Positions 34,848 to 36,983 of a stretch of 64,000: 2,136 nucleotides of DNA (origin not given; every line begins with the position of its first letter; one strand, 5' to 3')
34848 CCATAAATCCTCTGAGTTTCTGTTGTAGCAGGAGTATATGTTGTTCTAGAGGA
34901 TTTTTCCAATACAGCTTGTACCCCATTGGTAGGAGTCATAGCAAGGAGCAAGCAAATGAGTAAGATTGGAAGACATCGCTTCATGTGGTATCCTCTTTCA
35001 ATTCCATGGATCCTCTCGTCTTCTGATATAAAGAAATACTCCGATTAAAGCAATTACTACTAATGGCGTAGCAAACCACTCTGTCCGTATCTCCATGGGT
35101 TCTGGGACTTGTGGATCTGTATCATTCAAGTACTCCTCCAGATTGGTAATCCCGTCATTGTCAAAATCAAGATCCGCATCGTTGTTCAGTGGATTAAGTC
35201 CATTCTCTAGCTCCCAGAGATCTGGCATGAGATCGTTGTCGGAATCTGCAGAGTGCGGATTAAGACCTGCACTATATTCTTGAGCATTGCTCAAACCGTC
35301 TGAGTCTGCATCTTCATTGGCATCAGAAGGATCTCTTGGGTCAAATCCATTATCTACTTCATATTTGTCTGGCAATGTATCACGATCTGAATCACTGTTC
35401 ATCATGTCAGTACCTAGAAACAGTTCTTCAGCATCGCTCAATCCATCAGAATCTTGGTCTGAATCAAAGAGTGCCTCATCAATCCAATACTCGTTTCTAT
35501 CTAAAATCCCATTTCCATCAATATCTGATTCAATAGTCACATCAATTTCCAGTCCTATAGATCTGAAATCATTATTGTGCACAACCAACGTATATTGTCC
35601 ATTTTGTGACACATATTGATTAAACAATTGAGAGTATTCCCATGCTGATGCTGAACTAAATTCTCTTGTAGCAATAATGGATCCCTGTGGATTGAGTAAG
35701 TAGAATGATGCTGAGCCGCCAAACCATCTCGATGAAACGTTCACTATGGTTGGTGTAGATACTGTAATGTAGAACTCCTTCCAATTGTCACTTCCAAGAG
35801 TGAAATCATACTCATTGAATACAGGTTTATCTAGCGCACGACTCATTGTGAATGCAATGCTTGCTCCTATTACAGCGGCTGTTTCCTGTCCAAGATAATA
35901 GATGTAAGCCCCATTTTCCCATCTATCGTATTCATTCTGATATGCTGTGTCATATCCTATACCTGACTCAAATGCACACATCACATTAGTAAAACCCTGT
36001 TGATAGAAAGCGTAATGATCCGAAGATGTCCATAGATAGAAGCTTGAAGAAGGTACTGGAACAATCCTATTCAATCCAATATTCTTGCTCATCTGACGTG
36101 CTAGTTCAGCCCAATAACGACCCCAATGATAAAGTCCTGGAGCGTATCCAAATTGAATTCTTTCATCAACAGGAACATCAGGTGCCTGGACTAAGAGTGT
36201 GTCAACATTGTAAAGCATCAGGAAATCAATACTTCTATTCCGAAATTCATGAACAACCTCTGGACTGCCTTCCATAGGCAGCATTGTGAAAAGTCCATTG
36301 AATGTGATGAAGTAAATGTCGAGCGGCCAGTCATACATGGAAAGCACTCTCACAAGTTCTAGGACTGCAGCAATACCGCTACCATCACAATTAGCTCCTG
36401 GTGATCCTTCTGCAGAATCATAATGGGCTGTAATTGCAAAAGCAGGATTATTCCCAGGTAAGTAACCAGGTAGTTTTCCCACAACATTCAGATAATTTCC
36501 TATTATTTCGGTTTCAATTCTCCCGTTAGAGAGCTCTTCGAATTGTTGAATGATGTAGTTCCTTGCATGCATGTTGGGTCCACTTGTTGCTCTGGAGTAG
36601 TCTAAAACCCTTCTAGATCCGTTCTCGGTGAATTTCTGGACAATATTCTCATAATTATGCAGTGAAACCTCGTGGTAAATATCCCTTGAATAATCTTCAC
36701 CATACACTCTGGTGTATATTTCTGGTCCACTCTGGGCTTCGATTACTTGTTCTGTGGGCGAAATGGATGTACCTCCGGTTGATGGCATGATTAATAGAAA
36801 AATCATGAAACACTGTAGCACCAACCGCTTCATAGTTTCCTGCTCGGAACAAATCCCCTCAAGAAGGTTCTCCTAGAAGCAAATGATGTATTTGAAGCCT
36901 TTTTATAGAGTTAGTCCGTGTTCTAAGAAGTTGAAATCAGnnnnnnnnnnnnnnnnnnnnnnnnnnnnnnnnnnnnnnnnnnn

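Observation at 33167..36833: Tandem secreted M28 peptidase paralogs, one intact and one with metal ligands lost, both carrying TSP3-like acidic Ca-binding repeats and C-terminal anchors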

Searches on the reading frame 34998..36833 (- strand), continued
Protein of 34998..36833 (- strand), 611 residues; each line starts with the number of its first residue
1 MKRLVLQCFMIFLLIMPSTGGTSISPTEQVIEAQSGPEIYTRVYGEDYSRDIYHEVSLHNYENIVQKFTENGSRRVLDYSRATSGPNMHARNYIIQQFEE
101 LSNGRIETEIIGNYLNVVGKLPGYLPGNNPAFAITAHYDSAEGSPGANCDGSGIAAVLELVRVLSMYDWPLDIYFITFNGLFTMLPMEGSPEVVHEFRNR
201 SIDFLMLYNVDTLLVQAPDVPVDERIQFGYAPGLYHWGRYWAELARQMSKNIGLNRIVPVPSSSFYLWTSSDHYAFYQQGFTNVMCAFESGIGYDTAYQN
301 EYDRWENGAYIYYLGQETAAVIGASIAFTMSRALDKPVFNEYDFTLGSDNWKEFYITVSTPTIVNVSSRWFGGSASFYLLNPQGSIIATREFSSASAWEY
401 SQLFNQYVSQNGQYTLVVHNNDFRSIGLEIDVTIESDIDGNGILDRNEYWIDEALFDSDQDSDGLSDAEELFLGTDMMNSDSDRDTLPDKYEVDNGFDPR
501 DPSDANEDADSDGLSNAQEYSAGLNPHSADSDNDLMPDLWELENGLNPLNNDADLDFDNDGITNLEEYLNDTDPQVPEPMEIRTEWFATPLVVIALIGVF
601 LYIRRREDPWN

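Call 61: search_solved_structures(query=A3, max_evalue=1)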
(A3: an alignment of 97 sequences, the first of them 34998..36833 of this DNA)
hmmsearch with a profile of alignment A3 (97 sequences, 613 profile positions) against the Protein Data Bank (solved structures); distinct sequences matched with E-value up to 1: 33.
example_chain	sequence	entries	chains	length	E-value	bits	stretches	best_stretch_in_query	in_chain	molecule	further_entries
2ek8_A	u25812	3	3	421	9.8e-13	50.7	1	110-213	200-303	Aminopeptidase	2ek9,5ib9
6hc6_A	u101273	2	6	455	1.7e-09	40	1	130-203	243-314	Aminopeptidase YwaD | Aminopeptidase Y (Arg Lys Leu preference)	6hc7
5gne_A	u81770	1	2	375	1.5e-08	36.9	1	53-237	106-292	Leucine aminopeptidase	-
6esl_A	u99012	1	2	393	1.4e-07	33.7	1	36-238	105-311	Bacterial leucyl aminopeptidase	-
6ica_A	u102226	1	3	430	2.2e-07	33.1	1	37-238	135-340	Aminopeptidase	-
3b35_A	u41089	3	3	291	1.3e-06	30.4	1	134-311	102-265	Bacterial leucyl aminopeptidase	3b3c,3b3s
2anp_A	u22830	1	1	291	1.4e-06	30.4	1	134-311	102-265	leucyl aminopeptidase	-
7tm3_7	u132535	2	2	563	1.8e-06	30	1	116-166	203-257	Nicalin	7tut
1rtq_A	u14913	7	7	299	1.9e-06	29.9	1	134-312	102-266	Bacterial leucyl aminopeptidase | Aminopeptidase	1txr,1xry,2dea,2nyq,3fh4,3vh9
1amp_A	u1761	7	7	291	2.3e-06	29.7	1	134-311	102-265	AMINOPEPTIDASE | PROTEIN (AMINOPEPTIDASE) | BACTERIAL LEUCYL AMINOPEPTIDASE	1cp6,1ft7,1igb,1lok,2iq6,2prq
3b3v_A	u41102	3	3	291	5.1e-06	28.5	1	134-228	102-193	Bacterial leucyl aminopeptidase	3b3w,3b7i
3b3t_A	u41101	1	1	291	6.5e-06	28.2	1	134-311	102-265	Bacterial leucyl aminopeptidase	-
6w6l_5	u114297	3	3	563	6.7e-06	28.1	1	116-166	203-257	Nicalin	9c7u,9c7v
6zep_A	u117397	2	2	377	0.00012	24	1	34-164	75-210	Leucine aminopeptidase A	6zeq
7oez_A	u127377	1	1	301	0.00022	23.1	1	45-164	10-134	Leucine aminopeptidase A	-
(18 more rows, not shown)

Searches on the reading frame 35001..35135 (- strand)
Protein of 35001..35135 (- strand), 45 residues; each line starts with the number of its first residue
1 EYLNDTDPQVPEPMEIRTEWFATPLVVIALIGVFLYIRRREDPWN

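Call 51: search_protein_families(library=ncbifam, proteins=[window:35001-35135:-], max_evalue=10)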
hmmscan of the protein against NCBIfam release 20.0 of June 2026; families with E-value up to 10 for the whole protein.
seq(45 aa): 2 families
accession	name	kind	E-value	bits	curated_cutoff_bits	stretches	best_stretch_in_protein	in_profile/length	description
TIGR04143.1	VPxxxP_CTERM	domain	0.16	11.9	30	1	22-41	4-25/25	VPXXXP-CTERM sorting domain-containing protein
TIGR03024.1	arch_PEF_CTERM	domain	0.2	11.9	23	1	23-40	7-25/25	PEF-CTERM sorting domain-containing protein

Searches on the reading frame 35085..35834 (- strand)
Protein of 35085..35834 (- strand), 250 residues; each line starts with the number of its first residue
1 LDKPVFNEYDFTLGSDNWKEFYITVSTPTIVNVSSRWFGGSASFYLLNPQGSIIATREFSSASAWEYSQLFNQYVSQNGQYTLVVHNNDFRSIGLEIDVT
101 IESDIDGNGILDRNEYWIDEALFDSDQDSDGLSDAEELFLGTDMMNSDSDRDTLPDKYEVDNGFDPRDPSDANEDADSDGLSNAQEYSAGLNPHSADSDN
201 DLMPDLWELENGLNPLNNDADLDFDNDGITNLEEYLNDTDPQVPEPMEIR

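Call 47: predict_structure(alignment_id=A2)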
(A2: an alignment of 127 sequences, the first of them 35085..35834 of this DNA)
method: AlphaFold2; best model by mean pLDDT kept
length: 250 residues; sequences in the alignment: 127
mean_pLDDT: 93.3   pTM: 0.64
mean pLDDT of the five models: 93.3, 92.6, 92.6, 91.3, 91.1
residues with pLDDT >= 90: 219; 70-90: 23; 50-70: 7; < 50: 1
segments of 3 or more residues with pLDDT < 50: none
pLDDT, mean of each block of 10 residues (from residue 1): 75 95 94 94 97 96 93 95 96 95 86 83 96 96 96 97 97 97 97 97 97 96 94 95 79
secondary structure, 60 per line:
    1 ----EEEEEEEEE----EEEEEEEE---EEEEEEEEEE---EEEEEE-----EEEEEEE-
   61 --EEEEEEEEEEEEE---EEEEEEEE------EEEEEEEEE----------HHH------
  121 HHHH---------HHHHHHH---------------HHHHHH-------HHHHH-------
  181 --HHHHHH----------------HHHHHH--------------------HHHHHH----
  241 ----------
elements in order: E5-13 E18-25 E29-38 E42-47 E53-59 E63-75 E79-86 E93-101 H121-124 H134-140 H156-161 H169-173 H183-188 H205-210 H231-236

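Call 52: search_protein_families(library=pfam, proteins=[window:35085-35834:-], max_evalue=10)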
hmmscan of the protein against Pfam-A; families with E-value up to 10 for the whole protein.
window:35085-35834:- (250 aa): 3 families
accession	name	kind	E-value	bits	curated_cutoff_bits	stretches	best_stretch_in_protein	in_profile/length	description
PF18884.5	TSP3_bac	-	6.6e-05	23.1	25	3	127-143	2-18/22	Bacterial TSP3 repeat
PF04151.21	PPC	-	0.085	14.2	25.9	1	21-86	5-69/70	Bacterial pre-peptidase C-terminal domain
PF13833.12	EF-hand_8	-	0.18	12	28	0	102-116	33-47/54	EF-hand domain pair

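Call 67: search_protein_representatives(protein=window:35085-35834:-)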
Query: 250 residues. Proteins with E-value up to 0.001 (for the whole library): 30269; up to 1e-10: 9010; up to 1e-30: 1634. The best 150 are listed.
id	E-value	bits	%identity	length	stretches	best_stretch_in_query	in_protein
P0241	6.8e-297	995.5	47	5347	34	123-242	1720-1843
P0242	1.4e-276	929.0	49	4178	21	126-243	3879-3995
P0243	1.1e-215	729.4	50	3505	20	125-241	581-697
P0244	2.7e-211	715.1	46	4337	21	103-236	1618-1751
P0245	5.1e-197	668.3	49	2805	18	125-216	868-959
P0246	1.8e-191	650.1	42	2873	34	126-244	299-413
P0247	1.7e-187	637.1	46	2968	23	103-241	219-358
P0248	5.8e-167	569.8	43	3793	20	145-242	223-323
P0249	5.3e-157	537.2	44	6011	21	125-218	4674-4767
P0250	1.4e-153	525.9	43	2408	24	124-241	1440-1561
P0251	3.7e-150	514.8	47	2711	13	125-241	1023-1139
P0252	2.8e-147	505.3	43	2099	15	64-241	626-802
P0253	1.2e-144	496.7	46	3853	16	114-242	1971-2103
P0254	4.2e-143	491.6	47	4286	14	146-246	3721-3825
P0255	2.9e-141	485.6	47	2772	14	132-241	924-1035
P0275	1.5e-121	421.1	51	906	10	125-241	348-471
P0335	4.1e-97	341.0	49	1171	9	103-190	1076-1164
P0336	1.4e-96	339.2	50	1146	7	123-240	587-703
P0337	5.2e-96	337.3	51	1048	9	126-242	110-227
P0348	1.3e-93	329.5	51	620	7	125-245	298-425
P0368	3.6e-89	314.9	48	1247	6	124-242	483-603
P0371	2.0e-88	312.5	46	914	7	142-242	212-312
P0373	3.7e-88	311.6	53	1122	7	141-244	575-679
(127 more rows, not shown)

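Call 68: search_protein_families(library=pfam, proteins=[P0275, P0348, P0371, P0337, P0336, P0373, P0335, P0368], max_evalue=0.001)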
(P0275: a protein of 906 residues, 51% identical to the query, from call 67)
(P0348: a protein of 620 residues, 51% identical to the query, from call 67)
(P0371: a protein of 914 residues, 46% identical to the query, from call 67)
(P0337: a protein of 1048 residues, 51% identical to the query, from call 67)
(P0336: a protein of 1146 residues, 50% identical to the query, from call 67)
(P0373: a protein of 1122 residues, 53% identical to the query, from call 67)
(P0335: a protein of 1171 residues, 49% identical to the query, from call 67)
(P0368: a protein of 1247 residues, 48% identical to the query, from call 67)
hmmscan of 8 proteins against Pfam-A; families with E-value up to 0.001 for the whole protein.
P0275 (906 aa): 3 families
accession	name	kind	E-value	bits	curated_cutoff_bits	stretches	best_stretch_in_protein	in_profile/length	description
PF18884.5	TSP3_bac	-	1.9e-92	302.9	25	8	453-474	1-22/22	Bacterial TSP3 repeat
PF03495.19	Binary_toxB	-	5.9e-12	46.1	25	0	526-547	1-23/78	Clostridial binary toxin B/anthrax toxin PA Ca-binding domain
PF13405.12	EF-hand_6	-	0.00027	20.8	25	0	265-284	8-27/30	EF-hand domain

P0348 (620 aa): 2 families
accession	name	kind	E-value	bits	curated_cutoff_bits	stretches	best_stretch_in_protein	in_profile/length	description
PF18884.5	TSP3_bac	-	3.8e-57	190.1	25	6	425-445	1-21/22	Bacterial TSP3 repeat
PF03495.19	Binary_toxB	-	1.3e-08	35.4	25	0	164-177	1-14/78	Clostridial binary toxin B/anthrax toxin PA Ca-binding domain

P0371 (914 aa): 1 family
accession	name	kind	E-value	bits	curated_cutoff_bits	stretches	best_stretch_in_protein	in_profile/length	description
PF01650.23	Peptidase_C13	-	7.3e-08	32.7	22.8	1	749-839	104-198/258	Peptidase C13 family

P0337 (1048 aa): 1 family
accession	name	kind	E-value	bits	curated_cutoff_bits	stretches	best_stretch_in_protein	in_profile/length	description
PF18884.5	TSP3_bac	-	6.5e-27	93.4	25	1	182-201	1-20/22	Bacterial TSP3 repeat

P0336 (1146 aa): 3 families
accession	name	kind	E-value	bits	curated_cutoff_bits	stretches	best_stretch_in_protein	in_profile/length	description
PF05048.19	NosD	-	5.4e-12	46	23.6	1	110-277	44-212/212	Periplasmic copper-binding protein (NosD)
PF18884.5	TSP3_bac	-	1.4e-09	38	25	0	784-803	1-20/22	Bacterial TSP3 repeat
PF13229.12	Beta_helix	-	1e-08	35.4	25.9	1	106-244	25-157/158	Right handed beta helix region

P0373 (1122 aa): 2 families
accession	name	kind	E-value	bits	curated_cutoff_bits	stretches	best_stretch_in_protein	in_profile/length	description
PF18884.5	TSP3_bac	-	3.1e-44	148.8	25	4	265-286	1-22/22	Bacterial TSP3 repeat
PF13385.13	Laminin_G_3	-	3.4e-24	86.1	27.6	1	800-965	3-150/151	Concanavalin A-like lectin/glucanases superfamily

P0335 (1171 aa): 1 family
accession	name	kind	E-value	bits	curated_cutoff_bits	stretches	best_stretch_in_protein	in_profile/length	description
PF18884.5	TSP3_bac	-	8.6e-57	189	25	5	273-290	1-18/22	Bacterial TSP3 repeat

P0368 (1247 aa): 2 families
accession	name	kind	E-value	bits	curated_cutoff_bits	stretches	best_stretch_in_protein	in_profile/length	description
PF06739.17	SBBP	-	1.4e-35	121.3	20.5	5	76-111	2-38/38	Beta-propeller repeat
PF18884.5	TSP3_bac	-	5.1e-21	74.6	25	1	966-986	1-21/22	Bacterial TSP3 repeat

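Call 71: fold_search(model_id=the predicted structure, library=pdb)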
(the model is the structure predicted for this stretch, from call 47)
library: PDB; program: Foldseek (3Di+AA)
matches with E <= 10: 1878; with E <= 0.001: 204
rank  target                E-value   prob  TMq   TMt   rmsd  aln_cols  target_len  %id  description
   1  7rrm_A                9.4e-08  1.00  0.34  0.80   2.2       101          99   20  Structure of the human TMED1 (p24gamma1) Golgi dynamics Domain (released 2021-10-20)
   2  3afg_B                4.5e-07  1.00  0.34  0.17   2.8       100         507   17  Crystal structure of ProN-Tk-SP from Thermococcus kodakaraensis (released 2010-08-04)
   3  5gu5                  7.5e-07  1.00  0.31  0.66   2.7       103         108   13  Crystal structure of p24gamma2 GOLD domain determined by sulfur-SAD (released 2017-01-25)
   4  3afg_A                1.0e-06  1.00  0.34  0.17   2.8       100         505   16  Crystal structure of ProN-Tk-SP from Thermococcus kodakaraensis (released 2010-08-04)
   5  9ues_B                1.6e-06  1.00  0.34  0.21   2.8       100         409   17  Crystal structure of an inactive TKSP mutant in complex with the TKS propeptide (released 2026-02-18)
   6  4tlg_B                7.2e-06  1.00  0.32  0.21   3.2       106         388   12  Crystal structure of SEC14-like protein 4 (SEC14L4) (released 2014-07-02)
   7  1olm_E                1.4e-05  1.00  0.32  0.21   2.8       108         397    9  Supernatant Protein Factor in Complex with RRR-alpha-Tocopherylquinone: A Link between Oxidized Vitamin E and Choleste (released 2004-08-12)
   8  4tlg_A                1.6e-05  1.00  0.32  0.21   3.0       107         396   11  Crystal structure of SEC14-like protein 4 (SEC14L4) (released 2014-07-02)
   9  3fbm                  1.7e-05  0.69  0.15  0.10  20.0       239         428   12  D431N Mutant VP2 Protein of Infectious Bursal Disease Virus; Derived T=1 Particles (released 2009-01-13)
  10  7vrp_C                1.8e-05  1.00  0.26  0.18   5.5       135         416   14  Structure of infectious bursal disease virus Gx strain (released 2022-03-30)
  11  4dzg                  2.0e-05  1.00  0.29  0.59   3.5       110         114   12  Crystal structure of Aeromonas hydrophila PliG, a periplasmic lysozyme inhibitor of g-type lysozyme (released 2012-06-13)
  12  3zm8_A                2.0e-05  1.00  0.30  0.19   4.7       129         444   16  Crystal structure of Podospora anserina GH26-CBM35 beta-(1,4)- mannanase (released 2013-04-17)
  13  8hhe_A                2.4e-05  1.00  0.26  0.12   6.9       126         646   13  Crystal structure of Cry5B from Bacillus thuringiensis at 4.5 A resolution (released 2022-12-07)
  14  7vrn_I                2.5e-05  1.00  0.27  0.18   5.9       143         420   15  Structure of infectious bursal disease virus Gt strain (released 2022-03-30)
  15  5azx_A                2.9e-05  1.00  0.31  0.73   3.0       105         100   11  Crystal structure of p24delta1 GOLD domain (native 1) (released 2016-09-14)
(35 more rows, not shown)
